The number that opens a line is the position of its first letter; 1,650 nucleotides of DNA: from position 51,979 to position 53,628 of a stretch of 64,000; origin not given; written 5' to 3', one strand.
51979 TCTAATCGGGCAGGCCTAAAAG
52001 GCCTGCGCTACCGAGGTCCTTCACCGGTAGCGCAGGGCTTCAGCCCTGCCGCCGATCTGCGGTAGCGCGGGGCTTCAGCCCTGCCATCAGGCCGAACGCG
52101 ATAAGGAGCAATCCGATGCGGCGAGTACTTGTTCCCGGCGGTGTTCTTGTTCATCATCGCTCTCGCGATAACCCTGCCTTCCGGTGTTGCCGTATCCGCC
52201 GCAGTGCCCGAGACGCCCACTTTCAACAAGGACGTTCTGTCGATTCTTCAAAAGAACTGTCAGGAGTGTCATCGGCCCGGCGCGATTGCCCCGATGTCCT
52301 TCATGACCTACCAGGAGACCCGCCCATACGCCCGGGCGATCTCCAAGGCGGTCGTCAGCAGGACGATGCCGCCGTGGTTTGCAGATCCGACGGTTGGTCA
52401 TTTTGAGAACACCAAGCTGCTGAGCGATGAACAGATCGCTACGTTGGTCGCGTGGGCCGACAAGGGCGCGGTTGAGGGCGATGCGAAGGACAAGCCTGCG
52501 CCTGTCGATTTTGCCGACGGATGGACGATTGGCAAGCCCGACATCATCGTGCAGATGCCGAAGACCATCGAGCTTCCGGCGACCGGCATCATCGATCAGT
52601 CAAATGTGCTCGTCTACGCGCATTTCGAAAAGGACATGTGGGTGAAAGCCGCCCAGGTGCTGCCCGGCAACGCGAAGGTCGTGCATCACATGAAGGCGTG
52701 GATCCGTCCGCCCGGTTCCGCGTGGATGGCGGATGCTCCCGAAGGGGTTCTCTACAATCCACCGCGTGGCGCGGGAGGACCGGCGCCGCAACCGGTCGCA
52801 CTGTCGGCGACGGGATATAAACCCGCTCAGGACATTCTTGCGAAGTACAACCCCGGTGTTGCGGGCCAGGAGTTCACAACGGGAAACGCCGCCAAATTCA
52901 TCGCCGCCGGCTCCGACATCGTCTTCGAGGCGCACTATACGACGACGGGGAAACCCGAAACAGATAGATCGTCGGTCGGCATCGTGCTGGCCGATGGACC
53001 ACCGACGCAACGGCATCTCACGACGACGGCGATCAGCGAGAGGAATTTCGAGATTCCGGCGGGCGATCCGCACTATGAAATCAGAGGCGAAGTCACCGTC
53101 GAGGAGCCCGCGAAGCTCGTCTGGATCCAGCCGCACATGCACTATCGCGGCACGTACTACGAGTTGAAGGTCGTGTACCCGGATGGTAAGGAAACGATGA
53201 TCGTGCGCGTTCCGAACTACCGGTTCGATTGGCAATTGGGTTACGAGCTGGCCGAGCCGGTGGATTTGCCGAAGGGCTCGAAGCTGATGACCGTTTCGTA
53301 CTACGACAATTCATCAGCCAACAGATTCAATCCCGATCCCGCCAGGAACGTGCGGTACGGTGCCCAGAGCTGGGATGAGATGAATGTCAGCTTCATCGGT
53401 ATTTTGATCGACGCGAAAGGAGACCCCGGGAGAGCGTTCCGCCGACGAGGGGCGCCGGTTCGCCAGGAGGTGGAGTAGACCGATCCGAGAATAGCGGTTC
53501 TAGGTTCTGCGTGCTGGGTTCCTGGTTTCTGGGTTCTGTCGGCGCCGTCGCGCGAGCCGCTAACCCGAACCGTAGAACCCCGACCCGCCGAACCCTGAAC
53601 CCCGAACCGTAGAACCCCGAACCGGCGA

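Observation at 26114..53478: Multi-copy TBDR / YVTN-propeller / Tat-Rieske / PAL-like (or PHM-like) cassette: candidate undescribed uptake-plus-periplasmic-oxidation system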

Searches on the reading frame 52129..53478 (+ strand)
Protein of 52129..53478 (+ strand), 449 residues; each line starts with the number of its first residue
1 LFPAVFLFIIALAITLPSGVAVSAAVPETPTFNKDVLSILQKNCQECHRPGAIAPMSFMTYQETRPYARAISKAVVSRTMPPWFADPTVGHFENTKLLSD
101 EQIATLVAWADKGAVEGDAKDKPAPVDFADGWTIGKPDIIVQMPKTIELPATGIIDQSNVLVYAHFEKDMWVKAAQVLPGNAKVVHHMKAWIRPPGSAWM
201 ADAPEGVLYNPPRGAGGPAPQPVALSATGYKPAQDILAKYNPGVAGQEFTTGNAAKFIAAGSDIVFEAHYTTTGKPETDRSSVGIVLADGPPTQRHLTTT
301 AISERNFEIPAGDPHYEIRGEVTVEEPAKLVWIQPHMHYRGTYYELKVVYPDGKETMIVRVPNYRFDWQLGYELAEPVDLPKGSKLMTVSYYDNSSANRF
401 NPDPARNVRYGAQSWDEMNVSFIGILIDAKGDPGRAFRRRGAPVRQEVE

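Call 5: search_protein_families(library=pfam, proteins=[window:52129-53478:+], max_evalue=0.01)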
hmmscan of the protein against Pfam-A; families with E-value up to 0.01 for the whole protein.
window:52129-53478:+ (449 aa): 2 families
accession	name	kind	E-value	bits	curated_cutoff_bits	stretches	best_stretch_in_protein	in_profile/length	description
PF03712.20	Cu2_monoox_C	-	0.00025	21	23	1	309-423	18-133/157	Copper type II ascorbate-dependent monooxygenase, C-terminal domain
PF13442.11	Cytochrome_CBB3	-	0.0065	17.2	27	0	38-83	8-51/68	Cytochrome C oxidase, cbb3-type, subunit III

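Call 33: search_solved_structures(query=window:52129-53478:+, max_evalue=10, show_alignments=3)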
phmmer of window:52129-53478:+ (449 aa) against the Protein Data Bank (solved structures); distinct sequences matched with E-value up to 10: 5.
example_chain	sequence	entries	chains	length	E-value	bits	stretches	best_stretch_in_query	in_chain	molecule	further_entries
8bk6_A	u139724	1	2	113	0.44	12.8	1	169-219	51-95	Peptidyl-prolyl cis-trans isomerase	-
8bje_A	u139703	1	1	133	0.55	12.4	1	168-219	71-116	Peptidyl-prolyl cis-trans isomerase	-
8bk5_A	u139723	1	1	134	0.56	12.4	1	168-219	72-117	Peptidyl-prolyl cis-trans isomerase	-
2uz5_A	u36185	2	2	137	0.59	12.4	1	168-219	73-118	MACROPHAGE INFECTIVITY POTENTIATOR | Outer membrane protein MIP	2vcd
4jel_A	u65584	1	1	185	0.69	12.1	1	259-321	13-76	CMP/hydroxymethyl CMP hydrolase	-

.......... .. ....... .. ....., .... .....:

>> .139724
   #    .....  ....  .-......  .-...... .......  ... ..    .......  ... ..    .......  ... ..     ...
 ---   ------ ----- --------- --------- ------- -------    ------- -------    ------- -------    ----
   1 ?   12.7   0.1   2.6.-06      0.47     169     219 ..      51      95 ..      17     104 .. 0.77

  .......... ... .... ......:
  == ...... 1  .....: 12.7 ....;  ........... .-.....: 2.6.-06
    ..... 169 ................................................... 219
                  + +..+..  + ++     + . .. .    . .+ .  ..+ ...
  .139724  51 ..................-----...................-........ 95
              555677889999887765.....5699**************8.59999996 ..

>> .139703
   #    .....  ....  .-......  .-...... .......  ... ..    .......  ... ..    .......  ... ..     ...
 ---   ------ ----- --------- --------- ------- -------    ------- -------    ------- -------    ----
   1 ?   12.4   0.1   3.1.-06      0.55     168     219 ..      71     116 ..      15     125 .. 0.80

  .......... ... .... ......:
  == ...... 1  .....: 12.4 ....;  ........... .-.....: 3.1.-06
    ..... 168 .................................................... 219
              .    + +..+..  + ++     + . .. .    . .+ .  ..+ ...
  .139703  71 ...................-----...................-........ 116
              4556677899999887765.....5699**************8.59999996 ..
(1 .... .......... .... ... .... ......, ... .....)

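Call 35: find_homologous_proteins(query=window:52129-53478:+)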
Query window:52129-53478:+ (449 aa): 4448 proteins with E <= 0.001 among 8000 candidates; the best 120 are listed.
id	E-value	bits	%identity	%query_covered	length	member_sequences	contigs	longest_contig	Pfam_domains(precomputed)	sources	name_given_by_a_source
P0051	4.0e-277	938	88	100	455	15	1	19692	-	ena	-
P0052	6.4e-267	904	86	100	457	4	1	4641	-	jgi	jgi:mono/diheme cytochrome c family protein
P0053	1.7e-262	889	84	99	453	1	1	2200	-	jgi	jgi:hypothetical protein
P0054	6.3e-245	832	79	100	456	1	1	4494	-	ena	-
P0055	1.6e-242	824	78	100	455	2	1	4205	-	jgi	jgi:hypothetical protein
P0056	2.5e-241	820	79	98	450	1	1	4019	-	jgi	jgi:hypothetical protein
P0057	7.2e-241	818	79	97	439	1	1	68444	-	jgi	jgi:hypothetical protein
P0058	1.7e-234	797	76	99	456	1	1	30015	-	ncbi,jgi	jgi:hypothetical protein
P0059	4.4e-234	796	76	97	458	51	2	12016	-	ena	-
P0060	1.1e-233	794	76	100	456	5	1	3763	-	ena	-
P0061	2.5e-233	793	78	94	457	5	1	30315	-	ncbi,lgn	-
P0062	4.4e-233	792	76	96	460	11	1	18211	-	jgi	jgi:hypothetical protein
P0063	8.2e-232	788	74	99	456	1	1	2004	-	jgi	jgi:hypothetical protein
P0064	1.1e-231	788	74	100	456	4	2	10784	-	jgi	jgi:hypothetical protein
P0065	1.6e-231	787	77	92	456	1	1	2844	-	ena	-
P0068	5.1e-231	786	75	99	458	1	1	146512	-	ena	-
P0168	8.4e-194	663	65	97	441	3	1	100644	-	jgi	jgi:hypothetical protein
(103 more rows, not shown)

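Call 36: find_encoding_contigs(protein=P0051, flank=6000, max_places=1)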
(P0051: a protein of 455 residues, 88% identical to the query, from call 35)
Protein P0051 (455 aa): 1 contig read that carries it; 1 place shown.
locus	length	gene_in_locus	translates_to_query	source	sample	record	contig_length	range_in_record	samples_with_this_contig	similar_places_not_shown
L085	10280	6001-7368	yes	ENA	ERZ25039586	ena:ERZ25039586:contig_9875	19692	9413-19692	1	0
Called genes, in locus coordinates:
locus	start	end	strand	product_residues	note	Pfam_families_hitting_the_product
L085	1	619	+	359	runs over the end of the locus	PF02239:Cytochrom_D1 (faint), PF21783:YNCE (faint), PF25174:Beta-prop_THOC3 (faint)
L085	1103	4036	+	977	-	PF13620:CarboxypepD_reg, PF07715:Plug (weak), PF25183:OMP_b-brl_4, PF00593:TonB_dep_Rec_b-barrel, PF25183:OMP_b-brl_4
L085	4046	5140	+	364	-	PF21783:YNCE (faint), PF02239:Cytochrom_D1 (faint), PF08450:SGL (faint), PF25174:Beta-prop_THOC3 (faint), PF07676:PD40 (faint), PF10282:Lactonase (weak)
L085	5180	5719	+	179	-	-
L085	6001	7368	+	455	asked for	-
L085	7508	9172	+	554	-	PF13620:CarboxypepD_reg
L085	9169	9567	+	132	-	PF00593:TonB_dep_Rec_b-barrel (weak), PF25183:OMP_b-brl_4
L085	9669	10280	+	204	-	?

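Call 37: find_encoding_contigs(protein=P0068, flank=8000, max_places=1)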
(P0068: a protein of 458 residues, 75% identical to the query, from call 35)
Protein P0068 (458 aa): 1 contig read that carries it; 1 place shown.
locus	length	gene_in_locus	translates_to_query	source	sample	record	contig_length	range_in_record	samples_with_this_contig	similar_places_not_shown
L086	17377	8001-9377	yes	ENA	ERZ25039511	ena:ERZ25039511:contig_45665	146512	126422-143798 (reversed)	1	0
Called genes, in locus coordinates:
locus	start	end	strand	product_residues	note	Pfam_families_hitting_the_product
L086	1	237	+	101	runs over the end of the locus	-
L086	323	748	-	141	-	PF01011:PQQ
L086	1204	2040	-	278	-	PF01011:PQQ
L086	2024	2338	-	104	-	PF01011:PQQ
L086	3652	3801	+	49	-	-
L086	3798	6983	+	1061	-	PF13620:CarboxypepD_reg, PF25183:OMP_b-brl_4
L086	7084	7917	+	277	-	PF09339:HTH_IclR, PF01614:IclR_C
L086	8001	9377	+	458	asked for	-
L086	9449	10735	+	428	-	PF07690:MFS_1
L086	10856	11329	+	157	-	PF13474:SnoaL_3, PF08332:CaMKII_AD (weak), PF14534:DUF4440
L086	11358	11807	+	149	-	PF13620:CarboxypepD_reg, PF13715:CarbopepD_reg_2 (weak)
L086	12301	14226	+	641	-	PF25183:OMP_b-brl_4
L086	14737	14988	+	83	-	PF01011:PQQ, PF13360:PQQ_2 (weak)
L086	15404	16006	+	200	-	-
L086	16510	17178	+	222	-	PF07883:Cupin_2 (weak)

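Call 38: find_encoding_contigs(protein=P0168, flank=8000, max_places=1)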
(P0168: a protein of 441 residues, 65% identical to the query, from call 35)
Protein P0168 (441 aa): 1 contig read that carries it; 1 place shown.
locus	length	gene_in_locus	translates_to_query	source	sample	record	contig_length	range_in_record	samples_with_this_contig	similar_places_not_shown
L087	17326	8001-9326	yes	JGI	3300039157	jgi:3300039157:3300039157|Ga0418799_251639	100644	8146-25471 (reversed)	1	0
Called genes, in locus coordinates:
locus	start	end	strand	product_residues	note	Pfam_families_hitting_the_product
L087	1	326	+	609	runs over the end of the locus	PF01011:PQQ, PF13360:PQQ_2, PF13570:Beta-prop_ACSF4 (faint), PF25293:Beta-prop_EMC1_N (faint), PF13360:PQQ_2, PF01011:PQQ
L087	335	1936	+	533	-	PF01011:PQQ (faint), PF13360:PQQ_2 (faint), PF13570:Beta-prop_ACSF4 (faint)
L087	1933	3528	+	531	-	PF13360:PQQ_2 (weak)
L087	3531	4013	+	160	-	PF12836:HHH_3 (weak)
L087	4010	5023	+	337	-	PF00034:Cytochrom_C (faint)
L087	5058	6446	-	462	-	PF01551:Peptidase_M23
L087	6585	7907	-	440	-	PF00657:Lipase_GDSL, PF13472:Lipase_GDSL_2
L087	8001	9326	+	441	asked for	-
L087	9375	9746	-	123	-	PF04241:DUF423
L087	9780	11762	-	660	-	PF20091:Abhydrolase_10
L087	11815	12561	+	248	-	PF13442:Cytochrome_CBB3, PF00034:Cytochrom_C (weak)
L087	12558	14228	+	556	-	PF01011:PQQ, PF13360:PQQ_2, PF13570:Beta-prop_ACSF4 (weak), PF01011:PQQ, PF13360:PQQ_2, PF13570:Beta-prop_ACSF4 (weak)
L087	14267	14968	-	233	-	PF08308:PEGA (weak)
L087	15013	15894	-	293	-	PF00126:HTH_1, PF03466:LysR_substrate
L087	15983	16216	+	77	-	-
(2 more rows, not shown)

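Call 42: search_protein_families(library=ncbifam, proteins=[window:52129-53478:+], max_evalue=0.01)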
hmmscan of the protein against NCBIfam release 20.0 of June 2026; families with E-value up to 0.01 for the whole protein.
window:52129-53478:+ (449 aa): 0 families

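Call 49: search_solved_structures(query=A3, max_evalue=10, show_alignments=3)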
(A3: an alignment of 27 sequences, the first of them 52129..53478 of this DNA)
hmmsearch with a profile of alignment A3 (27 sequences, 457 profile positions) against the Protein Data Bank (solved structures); distinct sequences matched with E-value up to 10: 1.
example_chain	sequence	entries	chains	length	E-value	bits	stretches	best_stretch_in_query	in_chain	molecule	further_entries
6kmw_aD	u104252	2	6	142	0.42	12.9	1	281-366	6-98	Photosystem I reaction center subunit II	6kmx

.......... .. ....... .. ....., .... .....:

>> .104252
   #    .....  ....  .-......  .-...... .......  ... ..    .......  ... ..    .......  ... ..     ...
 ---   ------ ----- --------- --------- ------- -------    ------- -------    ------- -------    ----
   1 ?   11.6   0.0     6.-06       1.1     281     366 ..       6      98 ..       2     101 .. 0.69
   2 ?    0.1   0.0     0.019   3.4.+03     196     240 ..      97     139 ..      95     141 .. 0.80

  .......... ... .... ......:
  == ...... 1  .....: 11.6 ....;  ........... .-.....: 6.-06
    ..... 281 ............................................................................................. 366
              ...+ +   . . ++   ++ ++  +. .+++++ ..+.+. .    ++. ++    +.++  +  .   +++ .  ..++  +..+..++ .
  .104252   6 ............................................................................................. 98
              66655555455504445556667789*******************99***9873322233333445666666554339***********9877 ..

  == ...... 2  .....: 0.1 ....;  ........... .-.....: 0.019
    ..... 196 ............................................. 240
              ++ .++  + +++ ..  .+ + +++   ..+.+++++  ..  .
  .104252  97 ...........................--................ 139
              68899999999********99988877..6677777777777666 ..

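Call 58: predict_structure(alignment_id=A3)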
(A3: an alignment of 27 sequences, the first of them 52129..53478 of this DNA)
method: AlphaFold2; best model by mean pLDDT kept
length: 449 residues; sequences in the alignment: 27
mean_pLDDT: 74.4   pTM: 0.66
mean pLDDT of the five models: 74.4, 72.0, 71.7, 71.4, 69.1
residues with pLDDT >= 90: 97; 70-90: 210; 50-70: 80; < 50: 62
segments of 3 or more residues with pLDDT < 50: 16-26, 45-58, 79-96, 126-129, 412-415, 441-449
pLDDT, mean of each block of 10 residues (from residue 1): 66 51 54 82 45 38 69 59 33 46 84 87 59 78 90 78 85 90 83 87 85 55 82 89 69 88 90 86 91 90 76 80 92 80 88 92 69 81 92 71 68 58 91 80 36
secondary structure, 60 per line:
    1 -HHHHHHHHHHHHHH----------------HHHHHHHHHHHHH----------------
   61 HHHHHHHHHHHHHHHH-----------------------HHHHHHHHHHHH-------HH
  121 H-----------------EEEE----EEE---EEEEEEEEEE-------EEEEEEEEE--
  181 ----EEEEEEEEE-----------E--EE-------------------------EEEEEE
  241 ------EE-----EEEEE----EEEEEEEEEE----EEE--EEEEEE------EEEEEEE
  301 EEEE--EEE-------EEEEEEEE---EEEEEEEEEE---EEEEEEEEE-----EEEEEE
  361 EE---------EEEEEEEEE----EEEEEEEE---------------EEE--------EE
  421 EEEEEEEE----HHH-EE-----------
elements in order: H2-15 H32-44 H61-76 H100-111 E139-142 E147-149 E153-162 E170-178 E185-193 E235-240 E254-258 E263-272 E277-279 E282-287 E294-304 E307-309 E317-324 E328-337 E341-349 E355-362 E372-380 E385-392 E408-410 E419-428

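Call 62: fold_search(model_id=the predicted structure, library=pdb)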
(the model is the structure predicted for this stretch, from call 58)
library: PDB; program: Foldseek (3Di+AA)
matches with E <= 10: 1426; with E <= 0.001: 65
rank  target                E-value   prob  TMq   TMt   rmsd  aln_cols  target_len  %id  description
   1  1phm                  2.0e-12  1.00  0.45  0.63   5.0       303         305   18  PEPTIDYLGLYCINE ALPHA-HYDROXYLATING MONOOXYGENASE (PHM) FROM RAT (released 1998-11-11)
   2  3mll                  3.4e-12  1.00  0.45  0.63   4.9       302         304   18  Reduced (Cu+) peptidylglycine alpha-hydroxylating monooxygenase (PHM) with bound azide (released 2011-03-02)
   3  6an3                  4.0e-12  1.00  0.42  0.59   5.3       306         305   17  Crystal structure of H172A-peptidylglycine alpha-hydroxylating monooxygenase (PHM) mutant soaked with peptide (no CuH bo (released 2018-07-18)
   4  5wm0                  6.2e-12  1.00  0.42  0.58   5.6       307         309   16  Crystal structure of apo wild type peptidylglycine alpha-hydroxylating monooxygenase (PHM) soaked with peptide (peptide  (released 2018-07-18)
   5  3mic                  7.7e-12  1.00  0.46  0.64   4.5       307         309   16  Oxidized (Cu2+) peptidylglycine alpha-hydroxylating monooxygenase (PHM) with bound azide obtained by co-crystallization (released 2010-11-24)
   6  8dsl_A                9.1e-12  1.00  0.45  0.62   6.7       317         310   16  Peptidylglycine alpha hydroxylating monooxygenase, Q272E (released 2023-03-22)
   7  6nck                  1.1e-11  1.00  0.45  0.65   4.7       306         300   15  Crystal structure of H108A peptidylglycine alpha-hydroxylating monooxygenase (PHM) (released 2019-02-06)
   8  1opm                  1.1e-11  1.00  0.43  0.59   5.3       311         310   17  OXIDIZED (CU2+) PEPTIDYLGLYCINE ALPHA-HYDROXYLATING MONOOXYGENASE (PHM) WITH BOUND SUBSTRATE (released 1999-09-29)
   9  3mlj                  1.3e-11  1.00  0.45  0.62   5.0       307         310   17  Reduced (Cu+) peptidylglycine alpha-hydroxylating monooxygenase (PHM) with bound carbon monooxide (CO) (released 2011-03-02)
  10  3mih                  1.6e-11  1.00  0.43  0.59   5.2       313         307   16  Oxidized (Cu2+) peptidylglycine alpha-hydroxylating monooxygenase (PHM) with bound azide, obtained in the presence of su (released 2010-11-24)
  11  6ao6                  2.2e-11  1.00  0.43  0.60   5.4       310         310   16  Crystal structure of H108A peptidylglycine alpha-hydroxylating monooxygenase (PHM) (released 2018-07-18)
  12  6ay0                  2.6e-11  1.00  0.44  0.61   4.6       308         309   15  Crystal structure of H108A peptidylglycine alpha-hydroxylating monooxygenase (PHM) soaked with peptide (released 2018-07-18)
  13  1sdw                  2.8e-11  1.00  0.44  0.60   5.3       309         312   16  Reduced (Cu+) peptidylglycine alpha-hydroxylating monooxygenase with bound peptide and dioxygen (released 2004-05-11)
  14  8dsn_K                2.9e-11  1.00  0.41  0.58   5.9       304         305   15  Peptidylglycine alpha hydroxylating monoxygenase, Q272A (released 2023-03-22)
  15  3mib                  3.7e-11  1.00  0.45  0.62   5.1       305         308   17  Oxidized (Cu2+) peptidylglycine alpha-hydroxylating monooxygenase (PHM) with bound nitrite (released 2010-11-24)
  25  4zel_B                2.0e-10  1.00  0.46  0.39   5.5       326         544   16  Human dopamine beta-hydroxylase (released 2016-04-20)
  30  4zel_A                3.2e-10  1.00  0.47  0.39   5.4       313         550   16  Human dopamine beta-hydroxylase (released 2016-04-20)
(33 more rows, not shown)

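Call 84: search_protein_representatives(protein=window:52129-53478:+)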
Query: 449 residues. Proteins with E-value up to 0.001 (for the whole library): 16289; up to 1e-10: 9875; up to 1e-30: 2541. The best 150 are listed.
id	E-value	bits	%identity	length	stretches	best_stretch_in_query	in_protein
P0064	3.6e-232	787.8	75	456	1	2-449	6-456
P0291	1.8e-145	502.0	36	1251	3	30-425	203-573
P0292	1.3e-129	449.7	35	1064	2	21-430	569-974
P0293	2.8e-124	432.1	49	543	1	19-435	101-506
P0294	2.1e-104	366.6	43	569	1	19-440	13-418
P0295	6.0e-103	361.8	42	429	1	13-430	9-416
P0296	1.6e-100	353.8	43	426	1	18-423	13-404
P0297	2.0e-100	353.5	42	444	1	11-430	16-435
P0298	5.5e-98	345.4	47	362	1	100-439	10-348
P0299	7.8e-98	344.9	47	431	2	234-423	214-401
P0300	4.9e-97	342.3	41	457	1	14-436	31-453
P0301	2.1e-95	336.9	43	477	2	12-197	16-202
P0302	2.1e-95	336.9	43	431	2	14-198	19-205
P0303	1.1e-93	331.3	40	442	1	9-433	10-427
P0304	5.0e-93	329.1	41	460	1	8-423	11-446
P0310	6.8e-91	322.1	39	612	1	17-428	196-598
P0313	5.6e-87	309.1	39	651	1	8-442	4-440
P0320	1.8e-84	300.9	40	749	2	15-196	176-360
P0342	2.6e-80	287.2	39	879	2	30-197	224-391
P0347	2.0e-79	284.3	38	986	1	28-429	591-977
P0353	8.6e-79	282.2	43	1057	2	27-201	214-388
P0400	1.4e-73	264.9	36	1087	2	29-198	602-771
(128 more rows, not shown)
